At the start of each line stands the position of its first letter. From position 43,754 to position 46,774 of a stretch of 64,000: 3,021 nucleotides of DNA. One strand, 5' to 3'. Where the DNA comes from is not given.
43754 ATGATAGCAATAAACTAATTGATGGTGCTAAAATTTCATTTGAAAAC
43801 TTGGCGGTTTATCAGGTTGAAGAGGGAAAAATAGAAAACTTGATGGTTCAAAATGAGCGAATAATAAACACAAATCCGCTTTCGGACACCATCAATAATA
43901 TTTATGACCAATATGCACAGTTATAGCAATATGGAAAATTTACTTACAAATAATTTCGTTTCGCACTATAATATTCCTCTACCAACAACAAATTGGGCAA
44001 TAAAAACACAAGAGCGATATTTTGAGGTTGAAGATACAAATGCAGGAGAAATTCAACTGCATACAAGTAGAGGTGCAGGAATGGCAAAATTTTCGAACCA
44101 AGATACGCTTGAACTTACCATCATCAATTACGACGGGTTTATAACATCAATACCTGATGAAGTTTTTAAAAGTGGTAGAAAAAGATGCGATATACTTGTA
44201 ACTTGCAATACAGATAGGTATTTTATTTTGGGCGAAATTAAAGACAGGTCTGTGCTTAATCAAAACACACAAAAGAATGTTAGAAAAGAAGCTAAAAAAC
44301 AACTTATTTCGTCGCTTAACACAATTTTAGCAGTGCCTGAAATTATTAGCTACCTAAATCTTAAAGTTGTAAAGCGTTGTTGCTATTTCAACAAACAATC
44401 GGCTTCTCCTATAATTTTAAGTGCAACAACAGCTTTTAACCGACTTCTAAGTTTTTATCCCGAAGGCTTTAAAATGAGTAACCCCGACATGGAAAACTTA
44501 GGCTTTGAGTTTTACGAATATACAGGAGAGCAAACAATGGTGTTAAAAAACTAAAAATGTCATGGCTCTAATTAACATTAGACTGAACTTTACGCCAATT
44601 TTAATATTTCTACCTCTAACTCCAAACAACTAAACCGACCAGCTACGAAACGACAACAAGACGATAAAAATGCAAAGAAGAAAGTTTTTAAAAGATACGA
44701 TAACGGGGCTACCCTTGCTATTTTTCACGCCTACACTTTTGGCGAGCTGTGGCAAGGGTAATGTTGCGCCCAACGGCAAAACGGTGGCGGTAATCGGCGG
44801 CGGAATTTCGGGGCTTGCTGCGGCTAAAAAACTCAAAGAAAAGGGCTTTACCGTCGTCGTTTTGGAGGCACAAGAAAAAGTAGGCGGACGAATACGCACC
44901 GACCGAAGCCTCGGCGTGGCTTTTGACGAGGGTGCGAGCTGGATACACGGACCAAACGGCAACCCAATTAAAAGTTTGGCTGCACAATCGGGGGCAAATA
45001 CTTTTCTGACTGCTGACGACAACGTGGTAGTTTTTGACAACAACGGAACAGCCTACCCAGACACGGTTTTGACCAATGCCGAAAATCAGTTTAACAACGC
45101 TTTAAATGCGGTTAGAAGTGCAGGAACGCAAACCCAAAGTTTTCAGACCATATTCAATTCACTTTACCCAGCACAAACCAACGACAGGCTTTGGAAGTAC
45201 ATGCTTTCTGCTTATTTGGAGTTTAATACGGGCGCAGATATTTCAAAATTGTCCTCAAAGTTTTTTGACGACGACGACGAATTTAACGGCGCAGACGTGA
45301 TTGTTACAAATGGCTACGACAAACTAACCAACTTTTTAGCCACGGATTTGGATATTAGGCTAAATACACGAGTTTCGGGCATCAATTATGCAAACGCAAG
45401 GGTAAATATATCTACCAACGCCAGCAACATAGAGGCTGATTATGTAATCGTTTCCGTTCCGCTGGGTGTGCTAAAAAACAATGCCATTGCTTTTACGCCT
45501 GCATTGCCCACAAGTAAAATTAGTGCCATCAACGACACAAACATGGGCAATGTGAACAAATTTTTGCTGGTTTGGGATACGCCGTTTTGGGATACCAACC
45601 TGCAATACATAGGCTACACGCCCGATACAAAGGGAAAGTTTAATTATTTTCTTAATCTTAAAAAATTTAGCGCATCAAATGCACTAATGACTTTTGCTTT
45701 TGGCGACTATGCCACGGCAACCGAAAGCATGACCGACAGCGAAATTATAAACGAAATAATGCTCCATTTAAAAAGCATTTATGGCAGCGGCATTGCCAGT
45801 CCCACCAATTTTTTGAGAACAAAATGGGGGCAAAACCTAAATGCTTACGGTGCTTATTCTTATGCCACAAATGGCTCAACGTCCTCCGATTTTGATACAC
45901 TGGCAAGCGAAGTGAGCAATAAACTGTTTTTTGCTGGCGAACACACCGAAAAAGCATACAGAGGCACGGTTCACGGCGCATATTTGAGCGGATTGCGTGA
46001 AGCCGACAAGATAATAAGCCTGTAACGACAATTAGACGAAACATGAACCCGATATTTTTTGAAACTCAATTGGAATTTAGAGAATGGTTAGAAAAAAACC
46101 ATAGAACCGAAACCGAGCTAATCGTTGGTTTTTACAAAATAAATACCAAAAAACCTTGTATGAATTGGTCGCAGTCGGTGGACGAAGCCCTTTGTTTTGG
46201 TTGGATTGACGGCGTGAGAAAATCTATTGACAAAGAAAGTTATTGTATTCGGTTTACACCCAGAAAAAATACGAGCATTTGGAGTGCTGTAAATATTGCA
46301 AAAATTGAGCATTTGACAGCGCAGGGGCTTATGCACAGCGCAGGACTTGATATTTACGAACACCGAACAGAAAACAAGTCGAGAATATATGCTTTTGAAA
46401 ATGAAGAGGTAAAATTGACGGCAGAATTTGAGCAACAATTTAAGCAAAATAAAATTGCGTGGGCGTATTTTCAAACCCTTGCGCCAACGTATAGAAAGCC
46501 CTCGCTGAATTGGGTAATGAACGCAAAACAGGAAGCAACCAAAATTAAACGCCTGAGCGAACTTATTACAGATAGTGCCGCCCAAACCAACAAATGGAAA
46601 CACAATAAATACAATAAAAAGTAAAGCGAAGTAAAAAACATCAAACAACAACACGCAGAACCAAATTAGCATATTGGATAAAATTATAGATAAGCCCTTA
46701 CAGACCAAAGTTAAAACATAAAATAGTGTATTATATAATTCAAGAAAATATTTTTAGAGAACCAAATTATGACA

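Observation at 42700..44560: AT-rich two-gene operon: AAA_21/ABC-like ATPase plus a small PD-(D/E)XK-like protein, a candidate uncharacterised anti-phage system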

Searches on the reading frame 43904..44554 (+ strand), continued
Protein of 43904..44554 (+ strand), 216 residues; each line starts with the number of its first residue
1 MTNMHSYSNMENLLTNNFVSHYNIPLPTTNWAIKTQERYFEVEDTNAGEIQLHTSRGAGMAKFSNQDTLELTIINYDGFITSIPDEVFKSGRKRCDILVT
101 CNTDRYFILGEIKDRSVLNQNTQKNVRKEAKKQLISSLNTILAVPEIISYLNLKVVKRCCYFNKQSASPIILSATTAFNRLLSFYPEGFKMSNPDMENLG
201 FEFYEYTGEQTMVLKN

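Call 73: search_solved_structures(query=A2, max_evalue=10, show_alignments=3)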
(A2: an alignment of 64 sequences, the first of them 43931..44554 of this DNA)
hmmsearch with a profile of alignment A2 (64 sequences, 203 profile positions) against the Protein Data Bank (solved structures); distinct sequences matched with E-value up to 10: 1.
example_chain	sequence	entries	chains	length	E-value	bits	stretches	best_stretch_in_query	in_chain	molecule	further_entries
5ck3_A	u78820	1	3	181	1.1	12.4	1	51-87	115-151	SRX domain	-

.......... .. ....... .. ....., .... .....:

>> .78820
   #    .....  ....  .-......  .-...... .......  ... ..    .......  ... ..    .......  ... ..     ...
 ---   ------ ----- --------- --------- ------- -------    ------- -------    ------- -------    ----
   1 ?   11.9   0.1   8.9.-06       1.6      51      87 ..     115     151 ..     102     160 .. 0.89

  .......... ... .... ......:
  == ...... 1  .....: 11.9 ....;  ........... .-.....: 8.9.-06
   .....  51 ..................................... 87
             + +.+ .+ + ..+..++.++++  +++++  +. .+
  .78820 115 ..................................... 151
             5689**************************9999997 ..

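Call 76: fold_search(model_id=the predicted structure, library=viral)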
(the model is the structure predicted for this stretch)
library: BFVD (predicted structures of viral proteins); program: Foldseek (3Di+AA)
matches with E <= 10: 429; with E <= 0.001: 0
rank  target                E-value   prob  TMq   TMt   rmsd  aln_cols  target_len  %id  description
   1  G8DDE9                1.8e-02  0.69  0.27  0.31   7.4       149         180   11  (no name in the UniProt tables at hand)
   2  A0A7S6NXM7            1.8e-02  0.54  0.23  0.25   8.0       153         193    8  Uncharacterized protein [Bathycoccus sp. RCC716 virus 1]
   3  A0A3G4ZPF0            3.2e-02  0.35  0.16  0.09  10.8       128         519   12  Uncharacterized protein [Terrestrivirus sp.]
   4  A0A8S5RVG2            4.9e-02  0.21  0.13  0.14  10.8        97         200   20  PD-(D/E)XK nuclease superfamily protein [Siphoviridae sp. ctHip2]
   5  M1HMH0                6.3e-02  0.30  0.22  0.18  15.0       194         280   13  (no name in the UniProt tables at hand)
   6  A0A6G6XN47            1.0e-01  0.33  0.25  0.25   7.2       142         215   12  (no name in the UniProt tables at hand)
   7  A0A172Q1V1            1.0e-01  0.14  0.17  0.19   9.0       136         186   12  Uncharacterized protein [Escherichia phage MX01]
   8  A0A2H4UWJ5            1.6e-01  0.13  0.17  0.11   9.9       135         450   15  Uncharacterized protein [Bodo saltans virus]
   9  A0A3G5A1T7            1.7e-01  0.20  0.22  0.26   9.0       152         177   14  Uncharacterized protein [Gaeavirus sp.]
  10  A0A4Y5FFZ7            1.8e-01  0.08  0.10  0.19  13.2       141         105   11  (no name in the UniProt tables at hand)
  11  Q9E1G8                1.9e-01  0.20  0.16  0.12  12.1       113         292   12  UL24 [Meleagrid herpesvirus 1]
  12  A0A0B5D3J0            2.2e-01  0.82  0.20  0.13   3.3        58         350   19  ORF20 [macacine gammaherpesvirus 12]
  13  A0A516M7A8            2.3e-01  0.08  0.18  0.21  18.2       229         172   13  (no name in the UniProt tables at hand)
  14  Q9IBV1                2.5e-01  0.13  0.15  0.13  12.5       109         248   13  UL24 [Gallid alphaherpesvirus 2]
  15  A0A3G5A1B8            2.6e-01  0.30  0.26  0.27   8.0       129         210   12  Uncharacterized protein [Harvfovirus sp.]
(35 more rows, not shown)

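Call 89: search_protein_families(library=padloc, proteins=[L049:10862-11968:+, L049:11916-12773:+, L049:13023-14252:+, L025:1973-2692:+, L025:2695-4647:-], max_evalue=0.000001)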
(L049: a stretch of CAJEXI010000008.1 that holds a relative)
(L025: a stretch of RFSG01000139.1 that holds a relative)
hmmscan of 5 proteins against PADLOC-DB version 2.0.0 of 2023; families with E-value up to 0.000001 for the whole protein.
L049:10862-11968:+ (368 aa): 49 families (the best 25 are shown)
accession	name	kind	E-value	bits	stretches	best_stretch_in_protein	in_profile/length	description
PDLC03387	MTase_II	-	2.4e-66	221.9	2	101-353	119-277/289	Type II methyltransferase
PDLC03252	MTase_II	-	1.4e-43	147.6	3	22-102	89-170/365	Type II methyltransferase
PDLC03336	MTase_II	-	1.1e-42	144.6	2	27-177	32-198/421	Type II methyltransferase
PDLC03299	MTase_II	-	3.8e-42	142.8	2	270-357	174-264/296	Type II methyltransferase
PDLC03353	MTase_II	-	7.8e-42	141.6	2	275-354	174-253/260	Type II methyltransferase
PDLC03371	MTase_II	-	2.4e-39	133.5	1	24-356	11-257/260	Type II methyltransferase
PDLC03316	MTase_II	-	7.7e-36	121.9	1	38-166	50-177/390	Type II methyltransferase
PDLC03309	MTase_II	-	1.7e-34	117.3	2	102-180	193-274/353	Type II methyltransferase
PDLC03350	MTase_II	-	1.2e-31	108.3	2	275-354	220-298/312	Type II methyltransferase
PDLC03303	MTase_II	-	4.1e-30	102.9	1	26-165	6-150/668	Type II methyltransferase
PDLC03230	MTase_II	-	2.6e-28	97.3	2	11-169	21-175/360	Type II methyltransferase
PDLC03265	MTase_II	-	1.6e-24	85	1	11-353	13-330/333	Type II methyltransferase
PDLC03320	MTase_II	-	2e-24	84.3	2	270-355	191-278/289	Type II methyltransferase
PDLC03216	MTase_II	-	1.1e-23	81.8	1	283-362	187-266/364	Type II methyltransferase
PDLC03738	oMTase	-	3e-23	80.2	1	284-356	198-270/376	orphan methyltransferase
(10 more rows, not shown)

L049:11916-12773:+ (285 aa): 1 family
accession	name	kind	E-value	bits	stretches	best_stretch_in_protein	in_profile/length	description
PDLC03465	REase_II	-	3.5e-11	41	0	23-72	23-69/301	Type II restriction enzyme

L049:13023-14252:+ (409 aa): 21 families
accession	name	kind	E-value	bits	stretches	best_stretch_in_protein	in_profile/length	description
PDLC04562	PDC-M29A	-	5.6e-134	445.4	1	1-404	1-407/410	-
PDLC02979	AriA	-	4e-18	64.3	2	1-67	3-58/373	-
PDLC00289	PtuA1|PtuA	-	4.2e-13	47.1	1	4-143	6-150/404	AAA ATPase domain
PDLC03878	NsnB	-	1.6e-12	45.9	0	277-333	240-296/345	-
PDLC04710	PDC-M56A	-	1.7e-12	45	0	1-131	1-117/382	-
PDLC04182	HEC-01A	-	3.5e-11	40.7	0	2-64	5-66/406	-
PDLC00290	PtuA1|PtuA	-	1.9e-10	38.7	0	275-318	271-313/414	AAA ATPase domain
PDLC04214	HEC-02A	-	9.9e-09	32.9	0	267-339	231-303/338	-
PDLC00090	GajA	-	1.7e-08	31.6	0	2-45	4-43/659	AAA ATPase domain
PDLC02980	AriA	-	2.5e-08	32.2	0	278-318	263-303/304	-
PDLC04033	PD-T4-4_A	-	3.4e-08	31.1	0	278-325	330-377/460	-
PDLC04213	HEC-02A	-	8e-08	30.2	0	25-162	22-153/337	-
PDLC00070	GajA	-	8.8e-08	29.2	1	195-317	256-336/596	AAA ATPase domain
PDLC02913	ATPase_I-A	-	9.4e-08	29.6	0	25-102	73-147/508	-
PDLC04176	HEC-01A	-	1.2e-07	29.5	0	4-119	6-118/371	-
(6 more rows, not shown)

L025:1973-2692:+ (239 aa): 0 families

L025:2695-4647:- (650 aa): 0 families

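Call 91: search_dna_similar(query=L049:13023-14252:+, collection=plasmids, mode=protein, max_evalue=1e-20, max_rows=12)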
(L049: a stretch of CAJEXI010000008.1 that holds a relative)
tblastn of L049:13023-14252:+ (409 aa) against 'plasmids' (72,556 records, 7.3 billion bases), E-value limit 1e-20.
Records with a match: 3; places in all: 3; records where one place covers at least 80% of the query: 3.
Best place of each record, by identity: <60% 3.
By first word of the organism name: Persicobacter 1; Muribaculaceae 1; Bacteroides 1.
By predicted mobility (MOB-suite, as given by PLSDB): non-mobilizable 2; mobilizable 1.
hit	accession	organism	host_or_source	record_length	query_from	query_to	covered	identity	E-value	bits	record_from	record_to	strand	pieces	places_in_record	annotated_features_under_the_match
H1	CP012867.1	Persicobacter sp. JZB09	cell culture,soil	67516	1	406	99%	38.8%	1e-74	259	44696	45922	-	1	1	record has no annotation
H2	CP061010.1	Muribaculaceae bacterium MF13079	Mus_musculus,pure culture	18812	1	365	89%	30.1%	6e-31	132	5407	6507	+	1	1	record has no annotation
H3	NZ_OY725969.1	Bacteroides finegoldii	-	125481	1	338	83%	29.7%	3e-24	112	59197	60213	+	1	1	AAA family ATPase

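Call 92: search_dna_similar(query=window:43931-44554:+, collection=plasmids, mode=protein, max_evalue=0.001, max_rows=12)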
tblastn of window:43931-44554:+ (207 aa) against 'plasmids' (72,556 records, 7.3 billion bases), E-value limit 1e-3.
No match.

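Call 93: search_dna_similar(query=window:43931-44554:+, collection=phages, mode=protein, max_evalue=0.001, max_rows=12)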
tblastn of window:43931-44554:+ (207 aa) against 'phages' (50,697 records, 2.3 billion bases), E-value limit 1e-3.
No match.

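Call 94: get_annotated_region(hit=H1, flank=4000)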
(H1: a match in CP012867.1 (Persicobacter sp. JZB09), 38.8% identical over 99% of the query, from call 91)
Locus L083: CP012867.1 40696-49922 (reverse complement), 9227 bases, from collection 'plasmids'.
description: Persicobacter sp. JZB09 plasmid JZB09-Plasmid9, complete sequence
organism: Persicobacter sp. JZB09 (NCBI taxid 1085624)
taxonomy: Bacteria; Bacteroidota; Cytophagia; Cytophagales; Persicobacteraceae; Persicobacter; Persicobacter sp. JZB09
host: -; source: cell culture,soil; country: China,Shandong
typing (MOB-suite, as given by PLSDB): non-mobilizable; replicon rep_cluster_1148
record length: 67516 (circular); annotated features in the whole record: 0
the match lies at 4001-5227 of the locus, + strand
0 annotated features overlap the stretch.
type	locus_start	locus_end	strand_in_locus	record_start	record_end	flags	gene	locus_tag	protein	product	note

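Call 95: get_annotated_region(hit=H2, flank=4000)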
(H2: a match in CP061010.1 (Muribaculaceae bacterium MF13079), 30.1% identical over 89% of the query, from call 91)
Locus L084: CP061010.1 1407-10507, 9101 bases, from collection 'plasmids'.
description: Muribaculaceae bacterium MF13079 plasmid p.unnames1, complete sequence
organism: Muribaculaceae bacterium MF13079 (NCBI taxid 2767078)
taxonomy: Bacteria; Bacteroidota; Bacteroidia; Bacteroidales; Muribaculaceae; ; Muribaculaceae bacterium MF13079
host: -; source: Mus_musculus,pure culture; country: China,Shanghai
typing (MOB-suite, as given by PLSDB): mobilizable; relaxase MOBV
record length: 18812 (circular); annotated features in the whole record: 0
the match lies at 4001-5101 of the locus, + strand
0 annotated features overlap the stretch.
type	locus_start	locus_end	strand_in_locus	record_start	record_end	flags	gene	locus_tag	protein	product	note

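Call 96: get_annotated_region(hit=H3, flank=4000)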
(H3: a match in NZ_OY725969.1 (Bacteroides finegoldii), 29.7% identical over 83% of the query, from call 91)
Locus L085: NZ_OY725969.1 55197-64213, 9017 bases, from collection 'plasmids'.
description: Bacteroides finegoldii strain Bacteroides finegoldii TSDC17.2-1.1 plasmid 67, complete sequence
organism: Bacteroides finegoldii (NCBI taxid 338188)
taxonomy: Bacteria; Bacteroidota; Bacteroidia; Bacteroidales; Bacteroidaceae; Bacteroides; Bacteroides finegoldii
host: -; source: -; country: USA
typing (MOB-suite, as given by PLSDB): non-mobilizable
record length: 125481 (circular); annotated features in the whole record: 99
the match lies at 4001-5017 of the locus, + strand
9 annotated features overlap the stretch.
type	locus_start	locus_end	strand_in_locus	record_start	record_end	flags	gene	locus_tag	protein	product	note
CDS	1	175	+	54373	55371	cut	-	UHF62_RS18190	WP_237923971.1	glycosyltransferase family 2 protein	-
CDS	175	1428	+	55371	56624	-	-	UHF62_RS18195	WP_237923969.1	FAD-dependent oxidoreductase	-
CDS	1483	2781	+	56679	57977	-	-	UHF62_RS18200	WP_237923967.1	glycosyltransferase family 4 protein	-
CDS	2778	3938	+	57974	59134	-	-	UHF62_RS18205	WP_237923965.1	glycosyltransferase family 1 protein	-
CDS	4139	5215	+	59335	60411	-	-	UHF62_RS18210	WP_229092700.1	AAA family ATPase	-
CDS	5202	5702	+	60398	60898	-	-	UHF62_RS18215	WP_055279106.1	hypothetical protein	-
CDS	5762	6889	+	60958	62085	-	-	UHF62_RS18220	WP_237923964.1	glycosyltransferase family 4 protein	-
CDS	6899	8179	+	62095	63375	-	-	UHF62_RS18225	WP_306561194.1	O-antigen ligase family protein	GO:0009103 - lipopolysaccharide biosynthetic process [Evidence IEA]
CDS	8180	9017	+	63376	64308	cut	-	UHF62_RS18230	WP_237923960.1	glycosyltransferase family A protein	-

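Call 98: search_protein_families(library=padloc, proteins=[L083:4001-5239:+, L083:5244-5750:+, L084:4001-5227:+, L084:5215-5700:+, L085:4139-5215:+, L085:5202-5702:+], max_evalue=1e-8)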
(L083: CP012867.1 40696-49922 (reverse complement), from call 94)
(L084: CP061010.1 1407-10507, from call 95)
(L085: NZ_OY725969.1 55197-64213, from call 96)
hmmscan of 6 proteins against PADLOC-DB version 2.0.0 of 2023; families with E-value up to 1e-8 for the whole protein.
L083:4001-5239:+ (412 aa): 8 families
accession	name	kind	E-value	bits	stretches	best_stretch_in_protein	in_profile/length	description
PDLC04562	PDC-M29A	-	5.7e-147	488.2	1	1-408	1-408/410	-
PDLC02979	AriA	-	1.1e-16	59.6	0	269-320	315-372/373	-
PDLC02980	AriA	-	6.7e-11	40.7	0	63-322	134-304/304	-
PDLC04710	PDC-M56A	-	9.6e-11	39.3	0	1-130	1-117/382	-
PDLC04182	HEC-01A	-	1.1e-10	39.1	0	272-325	304-355/406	-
PDLC00070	GajA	-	1.9e-10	38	1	178-321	237-337/596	AAA ATPase domain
PDLC03878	NsnB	-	2.1e-09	35.6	0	3-376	4-327/345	-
PDLC00086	GajA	-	3.8e-09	33.9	0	275-324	304-348/600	AAA ATPase domain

L083:5244-5750:+ (168 aa): 2 families
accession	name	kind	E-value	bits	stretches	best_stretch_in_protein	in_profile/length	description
PDLC04563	PDC-M29B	-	5.7e-48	161.1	1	2-167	3-164/164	-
PDLC04564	PDC-M29B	-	1.6e-35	120.4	1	3-167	2-161/162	-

L084:4001-5227:+ (408 aa): 6 families
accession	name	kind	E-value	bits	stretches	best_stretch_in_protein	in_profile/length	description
PDLC04562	PDC-M29A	-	2.9e-49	166.4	1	1-374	1-376/410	-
PDLC02980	AriA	-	1.2e-12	46.4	0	23-206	1-199/304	-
PDLC04214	HEC-02A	-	8.2e-12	43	0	2-50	3-52/338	-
PDLC02979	AriA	-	5.2e-11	40.9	0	272-325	327-373/373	-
PDLC04213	HEC-02A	-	9.6e-10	36.5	0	12-150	14-145/337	-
PDLC02915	ATPase-Toprim_I-B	-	8.1e-09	32.8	0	3-42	5-43/623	-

L084:5215-5700:+ (161 aa): 0 families

L085:4139-5215:+ (358 aa): 3 families
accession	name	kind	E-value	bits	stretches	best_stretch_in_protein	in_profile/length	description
PDLC04562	PDC-M29A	-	2.2e-37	127.2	1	1-322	52-375/410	-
PDLC04033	PD-T4-4_A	-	2e-09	35.2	1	224-356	329-457/460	-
PDLC02979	AriA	-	3.6e-09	34.9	0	129-272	290-373/373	-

L085:5202-5702:+ (166 aa): 0 families

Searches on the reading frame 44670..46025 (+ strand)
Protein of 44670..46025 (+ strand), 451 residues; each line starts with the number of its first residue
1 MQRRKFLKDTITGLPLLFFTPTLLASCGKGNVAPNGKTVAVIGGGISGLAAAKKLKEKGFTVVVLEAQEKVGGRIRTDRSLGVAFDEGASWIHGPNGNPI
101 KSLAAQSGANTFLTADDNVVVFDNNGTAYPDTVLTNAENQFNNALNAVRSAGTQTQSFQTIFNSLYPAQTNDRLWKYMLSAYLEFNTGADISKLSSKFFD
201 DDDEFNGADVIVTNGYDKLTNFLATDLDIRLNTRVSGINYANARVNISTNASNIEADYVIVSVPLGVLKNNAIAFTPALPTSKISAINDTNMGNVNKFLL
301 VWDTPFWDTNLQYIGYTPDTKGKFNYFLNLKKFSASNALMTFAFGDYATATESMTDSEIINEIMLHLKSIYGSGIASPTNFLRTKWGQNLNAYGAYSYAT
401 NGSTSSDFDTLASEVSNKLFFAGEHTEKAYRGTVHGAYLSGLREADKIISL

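Call 4: search_protein_families(library=pfam, proteins=[window:44670-46025:+], max_evalue=0.1)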
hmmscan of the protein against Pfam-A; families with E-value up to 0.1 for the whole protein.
window:44670-46025:+ (451 aa): 18 families
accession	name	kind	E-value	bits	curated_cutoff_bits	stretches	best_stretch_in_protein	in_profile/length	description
PF01593.30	Amino_oxidase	-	1.3e-80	272.3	19.8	1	46-449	1-443/443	Flavin containing amine oxidoreductase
PF13450.12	NAD_binding_8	-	7.7e-17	61.8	21.9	1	41-105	1-66/68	NAD(P)-binding Rossmann-like domain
PF07992.20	Pyr_redox_2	-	1.2e-07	32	26.1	1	38-73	2-38/291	Pyridine nucleotide-disulphide oxidoreductase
PF01266.30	DAO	-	1.4e-07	31.8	27.9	1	39-72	2-35/353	FAD dependent oxidoreductase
PF13738.12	Pyr_redox_3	-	6.4e-07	29.3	30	2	41-72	2-33/305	Pyridine nucleotide-disulphide oxidoreductase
PF03486.20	HI0933_like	-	1e-06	28.8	50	1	38-76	2-40/244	HI0933-like protein Rossmann domain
PF00890.30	FAD_binding_2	-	4.1e-06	26.7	20.4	1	39-82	2-43/414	FAD binding domain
PF12831.13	FAD_oxidored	-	3e-05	23.9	27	1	39-75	2-38/416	FAD dependent oxidoreductase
PF01946.23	Thi4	-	0.00044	20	26.2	1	39-74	20-56/235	Thi4 family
PF07991.19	KARI_N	-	0.0014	18.6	20.6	1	36-69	4-37/165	Acetohydroxy acid isomeroreductase, NADPH-binding domain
PF01494.25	FAD_binding_3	-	0.0016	18.2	22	1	38-70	3-35/349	FAD binding domain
PF01262.27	AlaDh_PNT_C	-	0.0037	17.1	23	1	37-71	29-63/214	Alanine dehydrogenase/PNT, C-terminal domain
PF00070.33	Pyr_redox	-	0.0054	17.7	22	1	39-72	2-35/82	Pyridine nucleotide-disulphide oxidoreductase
PF05834.18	Lycopene_cycl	-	0.0058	16.2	23.4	1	39-71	2-36/380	Lycopene cyclase protein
PF00743.25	FMO-like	-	0.006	15.5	22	1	37-76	2-41/532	Flavin-binding monooxygenase-like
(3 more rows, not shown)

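Call 46: find_encoding_contigs(protein=window:44670-46025:+, flank=10000, max_places=6)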
Protein window:44670-46025:+ (451 aa): no gene with exactly this product is on record in the collection.

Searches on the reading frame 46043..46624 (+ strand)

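Call 4: search_protein_families(library=pfam, proteins=[window:46043-46624:+], max_evalue=0.1)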
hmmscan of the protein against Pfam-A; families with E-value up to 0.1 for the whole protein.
window:46043-46624:+ (193 aa): 1 family
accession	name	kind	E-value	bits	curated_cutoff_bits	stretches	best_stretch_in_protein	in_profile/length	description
PF13376.11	OmdA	-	2.8e-15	56.4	25.6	1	122-179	1-58/60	Bacteriocin-protection, YdeI or OmpD-Associated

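Call 5: search_protein_families(library=padloc, proteins=[window:46043-46624:+], max_evalue=1)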
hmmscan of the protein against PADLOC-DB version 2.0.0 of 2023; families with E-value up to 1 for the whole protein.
window:46043-46624:+ (193 aa): 0 families

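Call 6: search_protein_families(library=ncbifam, proteins=[window:46043-46624:+], max_evalue=1)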
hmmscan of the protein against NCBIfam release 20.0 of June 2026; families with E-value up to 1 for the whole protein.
window:46043-46624:+ (193 aa): 0 families
